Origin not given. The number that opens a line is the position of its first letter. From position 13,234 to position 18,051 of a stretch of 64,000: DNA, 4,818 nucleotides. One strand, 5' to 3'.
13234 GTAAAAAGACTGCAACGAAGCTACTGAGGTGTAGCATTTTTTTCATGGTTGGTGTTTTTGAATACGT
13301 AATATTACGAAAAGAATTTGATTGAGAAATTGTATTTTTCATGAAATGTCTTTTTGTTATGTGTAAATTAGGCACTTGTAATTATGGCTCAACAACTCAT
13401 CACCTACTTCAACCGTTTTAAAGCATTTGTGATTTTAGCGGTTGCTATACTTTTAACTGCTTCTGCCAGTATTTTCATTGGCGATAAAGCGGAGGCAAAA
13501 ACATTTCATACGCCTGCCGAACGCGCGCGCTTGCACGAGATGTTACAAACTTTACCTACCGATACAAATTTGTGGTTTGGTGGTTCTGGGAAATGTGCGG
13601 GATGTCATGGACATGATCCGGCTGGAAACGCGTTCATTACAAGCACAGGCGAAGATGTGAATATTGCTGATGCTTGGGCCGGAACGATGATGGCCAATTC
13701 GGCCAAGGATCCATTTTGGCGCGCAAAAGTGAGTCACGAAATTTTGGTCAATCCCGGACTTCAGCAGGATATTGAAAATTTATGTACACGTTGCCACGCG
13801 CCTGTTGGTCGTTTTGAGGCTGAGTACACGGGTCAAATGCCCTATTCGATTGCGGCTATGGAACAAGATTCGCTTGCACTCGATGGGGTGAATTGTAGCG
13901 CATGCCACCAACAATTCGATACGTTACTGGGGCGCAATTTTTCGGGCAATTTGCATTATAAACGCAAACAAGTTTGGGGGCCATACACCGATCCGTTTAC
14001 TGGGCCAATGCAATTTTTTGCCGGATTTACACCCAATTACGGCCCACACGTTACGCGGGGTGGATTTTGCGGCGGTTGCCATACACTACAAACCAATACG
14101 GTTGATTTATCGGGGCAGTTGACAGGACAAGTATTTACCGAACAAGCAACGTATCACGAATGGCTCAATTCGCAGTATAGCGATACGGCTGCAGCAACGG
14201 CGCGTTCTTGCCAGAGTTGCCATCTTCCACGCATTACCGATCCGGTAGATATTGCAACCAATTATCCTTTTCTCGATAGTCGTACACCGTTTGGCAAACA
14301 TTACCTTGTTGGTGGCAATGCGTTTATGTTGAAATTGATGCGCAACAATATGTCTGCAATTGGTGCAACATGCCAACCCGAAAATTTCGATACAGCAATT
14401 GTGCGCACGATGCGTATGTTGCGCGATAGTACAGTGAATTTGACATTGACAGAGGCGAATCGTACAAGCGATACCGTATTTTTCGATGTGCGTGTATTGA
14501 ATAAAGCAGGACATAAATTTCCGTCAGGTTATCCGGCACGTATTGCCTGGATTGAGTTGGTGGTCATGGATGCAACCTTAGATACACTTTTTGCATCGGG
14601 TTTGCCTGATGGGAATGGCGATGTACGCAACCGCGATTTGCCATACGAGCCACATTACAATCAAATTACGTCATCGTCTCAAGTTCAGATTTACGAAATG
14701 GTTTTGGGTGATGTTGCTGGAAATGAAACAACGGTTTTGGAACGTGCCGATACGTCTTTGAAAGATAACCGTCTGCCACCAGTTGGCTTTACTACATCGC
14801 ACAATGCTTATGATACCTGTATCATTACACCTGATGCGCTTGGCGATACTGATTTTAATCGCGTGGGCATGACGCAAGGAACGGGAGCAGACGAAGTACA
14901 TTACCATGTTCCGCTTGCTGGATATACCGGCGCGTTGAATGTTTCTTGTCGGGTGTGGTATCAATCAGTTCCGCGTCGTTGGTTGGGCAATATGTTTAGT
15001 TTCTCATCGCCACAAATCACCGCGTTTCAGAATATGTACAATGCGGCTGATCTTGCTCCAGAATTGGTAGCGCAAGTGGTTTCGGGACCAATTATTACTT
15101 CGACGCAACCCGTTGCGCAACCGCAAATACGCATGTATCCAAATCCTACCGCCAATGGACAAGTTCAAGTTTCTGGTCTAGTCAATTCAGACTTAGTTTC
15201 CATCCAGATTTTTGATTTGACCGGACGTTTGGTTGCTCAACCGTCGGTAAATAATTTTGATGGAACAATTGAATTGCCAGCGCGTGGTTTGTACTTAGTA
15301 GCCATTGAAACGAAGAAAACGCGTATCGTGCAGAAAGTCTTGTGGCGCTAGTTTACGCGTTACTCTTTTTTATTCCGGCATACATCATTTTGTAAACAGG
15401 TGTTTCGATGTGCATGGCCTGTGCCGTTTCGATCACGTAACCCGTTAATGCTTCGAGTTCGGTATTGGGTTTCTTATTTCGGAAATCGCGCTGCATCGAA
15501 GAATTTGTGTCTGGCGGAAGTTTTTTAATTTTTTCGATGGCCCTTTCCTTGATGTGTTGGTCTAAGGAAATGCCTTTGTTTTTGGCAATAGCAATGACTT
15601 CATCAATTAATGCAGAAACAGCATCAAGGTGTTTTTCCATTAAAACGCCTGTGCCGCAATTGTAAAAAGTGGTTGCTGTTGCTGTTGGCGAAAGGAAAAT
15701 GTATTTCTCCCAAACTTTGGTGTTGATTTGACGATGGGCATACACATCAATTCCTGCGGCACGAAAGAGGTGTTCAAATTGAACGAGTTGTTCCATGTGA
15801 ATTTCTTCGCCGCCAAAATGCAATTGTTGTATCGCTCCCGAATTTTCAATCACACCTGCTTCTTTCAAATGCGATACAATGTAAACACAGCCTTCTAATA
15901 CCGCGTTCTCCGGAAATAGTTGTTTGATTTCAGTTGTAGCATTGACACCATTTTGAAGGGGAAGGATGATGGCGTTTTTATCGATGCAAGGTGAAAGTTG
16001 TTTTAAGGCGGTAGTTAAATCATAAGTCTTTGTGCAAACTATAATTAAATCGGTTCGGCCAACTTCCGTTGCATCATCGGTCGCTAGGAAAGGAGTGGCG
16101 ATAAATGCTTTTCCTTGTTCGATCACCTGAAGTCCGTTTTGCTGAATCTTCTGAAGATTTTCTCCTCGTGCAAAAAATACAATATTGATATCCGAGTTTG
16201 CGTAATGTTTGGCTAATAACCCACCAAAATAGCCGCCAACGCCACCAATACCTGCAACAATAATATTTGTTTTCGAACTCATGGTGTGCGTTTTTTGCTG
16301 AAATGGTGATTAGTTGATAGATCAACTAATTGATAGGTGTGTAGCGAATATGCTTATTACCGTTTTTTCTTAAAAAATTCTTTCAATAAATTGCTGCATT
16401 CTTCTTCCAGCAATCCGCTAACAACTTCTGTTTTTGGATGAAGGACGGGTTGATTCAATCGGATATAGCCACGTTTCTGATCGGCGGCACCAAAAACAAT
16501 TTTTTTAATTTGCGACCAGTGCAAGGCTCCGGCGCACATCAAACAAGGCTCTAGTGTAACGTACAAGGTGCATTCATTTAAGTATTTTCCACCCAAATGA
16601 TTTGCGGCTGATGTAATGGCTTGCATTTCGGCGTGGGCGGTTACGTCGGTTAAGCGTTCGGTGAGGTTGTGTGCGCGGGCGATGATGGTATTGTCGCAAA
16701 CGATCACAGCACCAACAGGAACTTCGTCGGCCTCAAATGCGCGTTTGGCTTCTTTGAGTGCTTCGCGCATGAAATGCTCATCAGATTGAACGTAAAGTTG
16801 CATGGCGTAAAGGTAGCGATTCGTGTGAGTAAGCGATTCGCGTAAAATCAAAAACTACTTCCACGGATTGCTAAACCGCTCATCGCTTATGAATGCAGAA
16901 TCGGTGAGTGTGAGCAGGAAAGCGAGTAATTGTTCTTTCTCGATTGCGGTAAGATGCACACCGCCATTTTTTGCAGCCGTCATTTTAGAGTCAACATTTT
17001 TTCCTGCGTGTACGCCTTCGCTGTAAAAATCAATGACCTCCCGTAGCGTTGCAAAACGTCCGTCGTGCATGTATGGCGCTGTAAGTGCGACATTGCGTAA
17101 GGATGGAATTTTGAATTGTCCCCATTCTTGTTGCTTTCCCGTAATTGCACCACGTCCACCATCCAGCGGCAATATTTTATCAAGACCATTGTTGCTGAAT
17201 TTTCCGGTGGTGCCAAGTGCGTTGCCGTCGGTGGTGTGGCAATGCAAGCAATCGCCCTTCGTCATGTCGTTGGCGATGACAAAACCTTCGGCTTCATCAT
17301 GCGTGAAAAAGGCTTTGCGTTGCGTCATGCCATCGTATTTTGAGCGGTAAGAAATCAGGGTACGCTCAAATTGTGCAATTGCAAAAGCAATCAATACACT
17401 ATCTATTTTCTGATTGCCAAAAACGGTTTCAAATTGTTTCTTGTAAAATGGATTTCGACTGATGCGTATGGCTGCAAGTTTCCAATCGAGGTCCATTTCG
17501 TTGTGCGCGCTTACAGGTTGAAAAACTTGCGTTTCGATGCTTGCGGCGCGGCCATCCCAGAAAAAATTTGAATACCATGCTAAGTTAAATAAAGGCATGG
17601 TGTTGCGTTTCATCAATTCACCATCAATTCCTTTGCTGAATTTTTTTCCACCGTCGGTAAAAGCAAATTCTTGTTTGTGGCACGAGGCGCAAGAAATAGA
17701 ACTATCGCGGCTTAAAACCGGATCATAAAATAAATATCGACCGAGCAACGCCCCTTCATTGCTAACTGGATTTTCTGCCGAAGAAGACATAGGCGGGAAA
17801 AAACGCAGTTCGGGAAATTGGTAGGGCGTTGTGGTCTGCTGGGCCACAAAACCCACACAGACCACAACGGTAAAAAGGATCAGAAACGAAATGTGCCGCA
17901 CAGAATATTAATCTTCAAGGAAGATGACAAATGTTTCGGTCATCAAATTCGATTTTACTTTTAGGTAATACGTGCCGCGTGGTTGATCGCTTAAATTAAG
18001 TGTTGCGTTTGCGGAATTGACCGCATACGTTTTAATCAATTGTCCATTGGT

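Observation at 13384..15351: Five-heme c-type cytochrome carrying a T9SS C-terminal sorting domain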

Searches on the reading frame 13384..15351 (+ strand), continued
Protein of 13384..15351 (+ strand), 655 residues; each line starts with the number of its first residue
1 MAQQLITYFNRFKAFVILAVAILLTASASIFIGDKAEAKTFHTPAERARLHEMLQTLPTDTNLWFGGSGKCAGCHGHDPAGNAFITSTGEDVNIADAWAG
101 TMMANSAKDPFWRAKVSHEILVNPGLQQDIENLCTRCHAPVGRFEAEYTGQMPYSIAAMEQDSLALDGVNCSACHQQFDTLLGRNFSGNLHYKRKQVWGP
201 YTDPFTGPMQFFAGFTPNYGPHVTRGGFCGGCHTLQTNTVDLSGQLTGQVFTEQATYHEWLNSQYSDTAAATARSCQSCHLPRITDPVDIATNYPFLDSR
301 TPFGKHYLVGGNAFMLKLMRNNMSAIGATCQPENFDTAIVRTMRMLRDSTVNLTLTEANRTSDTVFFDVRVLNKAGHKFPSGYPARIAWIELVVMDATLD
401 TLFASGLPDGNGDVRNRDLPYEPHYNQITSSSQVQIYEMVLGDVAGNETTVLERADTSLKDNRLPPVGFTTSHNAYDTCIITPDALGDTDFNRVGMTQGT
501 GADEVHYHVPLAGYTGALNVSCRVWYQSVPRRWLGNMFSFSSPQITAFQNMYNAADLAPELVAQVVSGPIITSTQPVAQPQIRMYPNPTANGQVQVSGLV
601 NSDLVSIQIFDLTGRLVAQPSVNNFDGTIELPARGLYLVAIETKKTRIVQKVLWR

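Call 53: find_homologous_proteins(query=P0201, max_evalue=1e-10)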
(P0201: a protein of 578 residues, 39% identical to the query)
Query P0201 (578 aa): 5081 proteins with E <= 1e-10 among 8000 candidates; the best 120 are listed.
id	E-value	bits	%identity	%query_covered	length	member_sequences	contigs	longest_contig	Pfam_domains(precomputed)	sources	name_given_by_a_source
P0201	0.0e+0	1320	100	100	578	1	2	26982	PF09699.16,PF14522.12,PF22113.2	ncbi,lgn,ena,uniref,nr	ncbi:MAG: Unknown protein [uncultured Thiotrichaceae bacterium]|uniref:Uncharacterized protein n=1 T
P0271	2.8e-236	804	66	90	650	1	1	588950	PF09699.16,PF14537.12,PF13435.12,PF14522.12,PF22113.2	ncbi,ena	-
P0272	4.3e-234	796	61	98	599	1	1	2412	PF09699.16,PF13442.12,PF14522.12,PF22113.2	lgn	-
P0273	2.5e-233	794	62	98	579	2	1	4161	PF14537.12,PF02085.22,PF14522.12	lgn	-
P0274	1.1e-230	785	62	98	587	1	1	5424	PF14537.12,PF13435.12,PF14522.12,PF22113.2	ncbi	-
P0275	7.7e-229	779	61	98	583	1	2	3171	PF14537.12,PF13442.12,PF14522.12,PF22113.2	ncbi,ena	-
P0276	2.0e-228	778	62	93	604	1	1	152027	PF14537.12,PF13435.12,PF22113.2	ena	-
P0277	9.9e-228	775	64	90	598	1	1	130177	PF14522.12,PF22113.2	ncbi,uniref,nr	ncbi:multiheme c-type cytochrome [uncultured Cocleimonas sp.]|uniref:multiheme c-type cytochrome n=1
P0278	1.8e-224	765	62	91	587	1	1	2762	PF14537.12,PF13442.12,PF14522.12,PF22113.2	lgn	-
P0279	2.8e-224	764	59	98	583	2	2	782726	PF14522.12,PF22113.2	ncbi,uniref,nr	ncbi:multiheme c-type cytochrome [Cocleimonas sp. KMM 6892]|uniref:multiheme c-type cytochrome n=1 T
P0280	1.8e-174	600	51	89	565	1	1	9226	PF14522.12,PF22113.2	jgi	jgi:hypothetical protein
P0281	2.3e-174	599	51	87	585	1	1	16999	PF13435.12,PF13442.12,PF22113.2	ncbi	-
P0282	3.5e-174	599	52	88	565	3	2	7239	PF14522.12,PF22113.2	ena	-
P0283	7.5e-174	597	49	98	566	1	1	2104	PF14522.12,PF22113.2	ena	-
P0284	2.3e-173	596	52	89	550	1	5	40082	PF14522.12,PF22113.2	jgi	jgi:hypothetical protein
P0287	8.9e-173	594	51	90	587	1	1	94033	PF13435.12,PF13442.12,PF14522.12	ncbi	-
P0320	5.8e-160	552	46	99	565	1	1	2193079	PF13442.12,PF14522.12,PF22113.2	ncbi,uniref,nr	ncbi:hypothetical protein MN086_05235 [Sulfurovum sp. XGS-02]|uniref:multiheme c-type cytochrome n=1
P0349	8.4e-155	535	48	87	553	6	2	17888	PF13435.12,PF13442.12,PF14522.12,PF22113.2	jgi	-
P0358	2.7e-154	533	46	91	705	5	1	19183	PF14537.12,PF13435.12,PF14522.12,PF22113.2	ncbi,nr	ncbi:MAG TPA: hypothetical protein ENJ28_10495 [Gammaproteobacteria bacterium]|nr:hypothetical prote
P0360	3.6e-154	533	45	90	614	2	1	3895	PF13435.12,PF14522.12,PF22113.2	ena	-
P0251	4.3e-154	532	46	88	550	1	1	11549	PF13435.12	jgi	jgi:hypothetical protein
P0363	4.9e-154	532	45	90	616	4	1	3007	PF13435.12,PF14522.12,PF22113.2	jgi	-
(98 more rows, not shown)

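Call 54: find_encoding_contigs(protein=P0320, flank=8000, max_places=1)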
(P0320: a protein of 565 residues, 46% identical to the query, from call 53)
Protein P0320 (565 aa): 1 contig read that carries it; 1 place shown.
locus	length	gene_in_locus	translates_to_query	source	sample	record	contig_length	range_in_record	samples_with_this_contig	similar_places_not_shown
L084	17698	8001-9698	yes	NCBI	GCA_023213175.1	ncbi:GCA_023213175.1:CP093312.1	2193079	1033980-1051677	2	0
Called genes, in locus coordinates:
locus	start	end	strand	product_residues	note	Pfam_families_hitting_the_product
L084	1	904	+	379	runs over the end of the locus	PF00990:GGDEF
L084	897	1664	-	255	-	-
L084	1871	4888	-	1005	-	PF08309:LVIVD (faint)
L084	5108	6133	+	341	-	PF00248:Aldo_ket_red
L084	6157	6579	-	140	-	-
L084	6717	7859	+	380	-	PF00437:T2SSE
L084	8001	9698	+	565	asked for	PF14522:Cytochrome_C7 (faint), PF22113:Mtrc-MtrF_II-IV_dom (faint), PF13442:Cytochrome_CBB3 (faint)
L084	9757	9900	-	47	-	-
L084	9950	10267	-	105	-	PF19669:DUF6172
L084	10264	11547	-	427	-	PF00270:DEAD, PF04851:ResIII (weak), PF00271:Helicase_C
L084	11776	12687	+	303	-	PF01545:Cation_efflux, PF16916:ZT_dimer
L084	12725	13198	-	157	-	PF09968:DUF2202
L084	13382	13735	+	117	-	-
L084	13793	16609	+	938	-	PF00270:DEAD (faint), PF22527:DEXQc_Suv3, PF00271:Helicase_C, PF18147:Suv3_C_1 (faint), PF12513:SUV3_C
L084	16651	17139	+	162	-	PF00583:Acetyltransf_1, PF13420:Acetyltransf_4, PF13673:Acetyltransf_10, PF13508:Acetyltransf_7, PF08445:FR47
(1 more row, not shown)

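Call 55: find_encoding_contigs(protein=P0279, flank=8000, max_places=1)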
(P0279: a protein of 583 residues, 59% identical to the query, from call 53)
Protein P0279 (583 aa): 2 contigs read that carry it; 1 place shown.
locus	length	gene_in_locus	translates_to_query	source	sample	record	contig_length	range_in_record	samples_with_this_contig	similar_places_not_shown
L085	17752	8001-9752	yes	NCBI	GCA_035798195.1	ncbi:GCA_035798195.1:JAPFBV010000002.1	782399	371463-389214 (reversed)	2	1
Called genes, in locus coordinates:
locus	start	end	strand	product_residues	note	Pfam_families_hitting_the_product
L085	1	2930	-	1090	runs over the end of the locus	PF00873:ACR_tran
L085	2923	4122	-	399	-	PF00364:Biotin_lipoyl (faint), PF25917:BSH_RND (weak), PF25876:HH_MFP_RND (weak), PF25893:HH_CzcB (weak), PF25989:YknX_C (faint)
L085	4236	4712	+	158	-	PF13511:DUF4124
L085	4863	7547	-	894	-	PF14522:Cytochrome_C7 (faint), PF14537:Cytochrom_c3_2 (faint), PF22113:Mtrc-MtrF_II-IV_dom (faint)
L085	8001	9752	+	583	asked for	PF14522:Cytochrome_C7 (faint), PF22113:Mtrc-MtrF_II-IV_dom (faint)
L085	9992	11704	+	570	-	PF00587:tRNA-synt_2b, PF04073:tRNA_edit, PF03129:HGTP_anticodon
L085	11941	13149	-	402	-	PF07690:MFS_1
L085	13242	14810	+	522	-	PF02142:MGS, PF01808:AICARFT_IMPCHas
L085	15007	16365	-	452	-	PF00375:SDF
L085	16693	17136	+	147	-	PF05425:CopD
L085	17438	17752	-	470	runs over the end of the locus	PF00270:DEAD, PF04851:ResIII (faint), PF00271:Helicase_C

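Call 62: predict_structure(alignment_id=A3)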
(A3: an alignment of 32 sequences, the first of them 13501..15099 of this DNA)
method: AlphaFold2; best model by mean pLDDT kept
length: 533 residues; sequences in the alignment: 32
mean_pLDDT: 87.8   pTM: 0.89
mean pLDDT of the five models: 87.8, 85.9, 82.9, 82.5, 75.8
residues with pLDDT >= 90: 291; 70-90: 213; 50-70: 17; < 50: 12
segments of 3 or more residues with pLDDT < 50: 1-3, 6-8, 10-15
pLDDT, mean of each block of 10 residues (from residue 1): 45 57 87 76 80 85 92 96 94 93 94 93 90 89 79 89 84 86 81 89 91 90 85 78 88 78 86 88 93 89 90 96 96 94 82 96 95 85 91 94 92 92 93 87 82 88 96 94 95 91 97 94 94 70
secondary structure, 60 per line:
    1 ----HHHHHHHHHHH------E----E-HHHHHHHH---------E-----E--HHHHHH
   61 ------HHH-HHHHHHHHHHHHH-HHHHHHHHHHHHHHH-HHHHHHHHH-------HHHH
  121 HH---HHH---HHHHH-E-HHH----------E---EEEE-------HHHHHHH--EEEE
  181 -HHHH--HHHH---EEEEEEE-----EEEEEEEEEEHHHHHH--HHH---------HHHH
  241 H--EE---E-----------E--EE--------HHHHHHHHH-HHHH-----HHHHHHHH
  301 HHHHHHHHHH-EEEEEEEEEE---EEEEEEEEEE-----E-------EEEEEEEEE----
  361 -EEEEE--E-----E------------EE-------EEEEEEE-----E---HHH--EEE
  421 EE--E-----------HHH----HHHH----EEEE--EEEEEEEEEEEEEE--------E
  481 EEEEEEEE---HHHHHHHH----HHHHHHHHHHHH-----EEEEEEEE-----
elements in order: H5-15 H29-36 H55-60 H71-83 H85-99 H101-109 H117-122 H132-136 E157-160 H168-174 E177-180 H182-185 H188-191 E195-201 E207-216 H217-222 H237-241 H274-282 H284-287 H293-310 E312-321 E325-334 E348-356 E362-366 E397-403 E418-422 H444-447 E452-455 E458-471 E480-488 H492-499 H504-515 E521-528

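Call 64: fold_search(model_id=the predicted structure, library=pdb)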
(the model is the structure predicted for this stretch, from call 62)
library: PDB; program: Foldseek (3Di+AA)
matches with E <= 10: 916; with E <= 0.001: 1
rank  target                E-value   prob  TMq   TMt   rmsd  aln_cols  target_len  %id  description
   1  5ze8                  2.1e-16  1.00  0.49  0.65   6.2       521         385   17  Crystal structure of a penta-heme cytochrome c552 from Thermochromatium tepidum (released 2018-04-25)
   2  5m59_C                7.0e-03  0.94  0.14  0.05   8.5       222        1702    8  Crystal structure of Chaetomium thermophilum Brr2 helicase core in complex with Prp8 Jab1 domain (released 2016-12-21)
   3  4f92                  7.9e-03  0.97  0.15  0.05   7.2       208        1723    6  Brr2 Helicase Region S1087L (released 2012-10-17)
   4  5m59_A                8.4e-03  0.97  0.14  0.05   8.0       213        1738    8  Crystal structure of Chaetomium thermophilum Brr2 helicase core in complex with Prp8 Jab1 domain (released 2016-12-21)
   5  5urk                  8.4e-03  0.96  0.15  0.05   7.6       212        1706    7  Crystal structure of human BRR2 in complex with T-3935799 (released 2017-07-19)
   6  4f91                  8.4e-03  0.96  0.15  0.05   7.6       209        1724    6  Brr2 Helicase Region (released 2012-10-17)
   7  5m59_E                1.1e-02  0.97  0.15  0.05   7.9       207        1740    7  Crystal structure of Chaetomium thermophilum Brr2 helicase core in complex with Prp8 Jab1 domain (released 2016-12-21)
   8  5urm_B                1.1e-02  0.94  0.15  0.05   8.1       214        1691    6  Crystal structure of human BRR2 in complex with T-1206548 (released 2017-07-19)
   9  5m59_G                1.2e-02  0.95  0.14  0.05   8.6       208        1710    8  Crystal structure of Chaetomium thermophilum Brr2 helicase core in complex with Prp8 Jab1 domain (released 2016-12-21)
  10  5urm_A                1.3e-02  0.93  0.15  0.05   8.2       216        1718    6  Crystal structure of human BRR2 in complex with T-1206548 (released 2017-07-19)
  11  5gm6_B                1.3e-02  0.91  0.14  0.05   7.8       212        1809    8  Cryo-EM structure of the activated spliceosome (Bact complex) at 3.5 angstrom resolution (released 2016-09-21)
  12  6ah0_D                1.4e-02  0.92  0.14  0.05   8.2       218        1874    4  The Cryo-EM Structure of the Precusor of Human Pre-catalytic Spliceosome (pre-B complex) (released 2018-11-14)
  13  5yzg_D                1.4e-02  0.92  0.14  0.05   8.2       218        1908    4  The Cryo-EM Structure of Human Catalytic Step I Spliceosome (C complex) at 4.1 angstrom resolution (released 2018-08-08)
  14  7a5p_q                1.5e-02  0.95  0.15  0.05   6.7       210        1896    6  Human C Complex Spliceosome - Medium-resolution PERIPHERY (released 2020-10-14)
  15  7os2_B                1.7e-02  0.91  0.14  0.05   8.3       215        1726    6  Cryo-EM structure of Brr2 in complex with Jab1/MPN and C9ORF78 (released 2022-02-23)
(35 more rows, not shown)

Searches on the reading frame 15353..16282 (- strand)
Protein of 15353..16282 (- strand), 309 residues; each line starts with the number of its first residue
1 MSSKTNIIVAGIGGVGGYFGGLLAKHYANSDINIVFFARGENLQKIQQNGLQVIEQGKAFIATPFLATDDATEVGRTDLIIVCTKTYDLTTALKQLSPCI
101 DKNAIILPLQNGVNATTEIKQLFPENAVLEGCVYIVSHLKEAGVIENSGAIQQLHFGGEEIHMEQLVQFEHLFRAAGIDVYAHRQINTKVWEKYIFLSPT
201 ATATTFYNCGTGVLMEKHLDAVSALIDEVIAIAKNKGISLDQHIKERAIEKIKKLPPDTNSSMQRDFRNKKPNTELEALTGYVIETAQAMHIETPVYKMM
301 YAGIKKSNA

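Call 3: search_protein_families(library=pfam, proteins=[window:15353-16282:-], max_evalue=0.1)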
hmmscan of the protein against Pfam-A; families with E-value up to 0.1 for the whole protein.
window:15353-16282:- (309 aa): 3 families
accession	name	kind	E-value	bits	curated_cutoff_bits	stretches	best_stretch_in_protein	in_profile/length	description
PF02558.23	ApbA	-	5.8e-32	110.8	22.2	1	7-157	1-146/150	Ketopantoate reductase PanE/ApbA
PF08546.17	ApbA_C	-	7.2e-24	85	22.7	1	186-306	2-123/125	Ketopantoate reductase PanE/ApbA C terminal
PF01210.29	NAD_Gly3P_dh_N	-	0.0036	17.7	23.1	1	16-117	7-110/158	NAD-dependent glycerol-3-phosphate dehydrogenase N-terminus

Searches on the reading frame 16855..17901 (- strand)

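Call 3: search_protein_families(library=pfam, proteins=[window:16855-17901:-], max_evalue=0.1)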
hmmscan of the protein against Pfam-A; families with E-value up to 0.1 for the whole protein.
window:16855-17901:- (348 aa): 8 families
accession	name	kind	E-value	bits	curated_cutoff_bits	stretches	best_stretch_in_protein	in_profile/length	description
PF03150.19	CCP_MauG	-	5.4e-51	173.6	25.6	1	49-195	2-146/149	Di-haem cytochrome c peroxidase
PF14522.11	Cytochrome_C7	-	0.005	17.1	24.8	0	68-82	13-55/67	Cytochrome c7 and related cytochrome c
PF09086.16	DUF1924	-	0.0058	17.4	22.5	0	53-82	10-40/96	Domain of unknown function (DUF1924)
PF00034.26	Cytochrom_C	-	0.0089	17.8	21.3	0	216-332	10-89/90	Cytochrome c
PF22113.1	Mtrc-MtrF_II-IV_dom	-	0.026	14.5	30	0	211-238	77-104/176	Outer membrane cytochrome MtrC/MtrF-like, domains II/IV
PF21419.2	RoxA-like_Cyt-c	-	0.053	13.5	26.7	0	266-291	5-30/39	RoxA-like, cytochrome c-like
PF09699.15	Paired_CXXCH_1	-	0.067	13.3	20.6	0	213-226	4-17/41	Doubled CXXCH motif (Paired_CXXCH_1)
PF13435.11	Cytochrome_C554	-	0.09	14.2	20.8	0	211-228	44-61/84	Cytochrome c554 and c-prime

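Call 4: search_protein_families(library=ncbifam, proteins=[window:16855-17901:-], max_evalue=0.1)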
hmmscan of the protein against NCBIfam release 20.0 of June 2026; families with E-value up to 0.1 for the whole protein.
window:16855-17901:- (348 aa): 7 families
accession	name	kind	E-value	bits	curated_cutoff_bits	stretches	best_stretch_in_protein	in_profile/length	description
TIGR04039.1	MXAN_0977_Heme2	hypoth_equivalog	1.5e-71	241.2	362.85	1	41-347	2-336/336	MbnH family di-heme enzyme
TIGR03791.1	TTQ_mauG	equivalog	5.9e-48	163.6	443.85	1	48-334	3-280/291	tryptophan tryptophylquinone biosynthesis enzyme MauG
TIGR03981.2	SAM_quin_mod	hypoth_equivalog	1.3e-27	96.7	340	2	37-143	34-153/411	His-Xaa-Ser system-associated MauG-like protein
NF052341.1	hydrazine_gamma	equivalog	0.0015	17.6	625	0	262-292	280-310/339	hydrazine synthase subunit gamma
NF040606.1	CytoC_perox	subfamily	0.029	13.6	150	1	71-289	309-452/524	di-heme-cytochrome C peroxidase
TIGR04484.1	thiosulf_SoxA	equivalog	0.04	13.2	110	0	43-110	100-161/212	sulfur oxidation c-type cytochrome SoxA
NF052342.1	hydrazine_BC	exception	0.094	10.8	1250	0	262-292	631-661/690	hydrazine synthase subunit beta-gamma fusion subunit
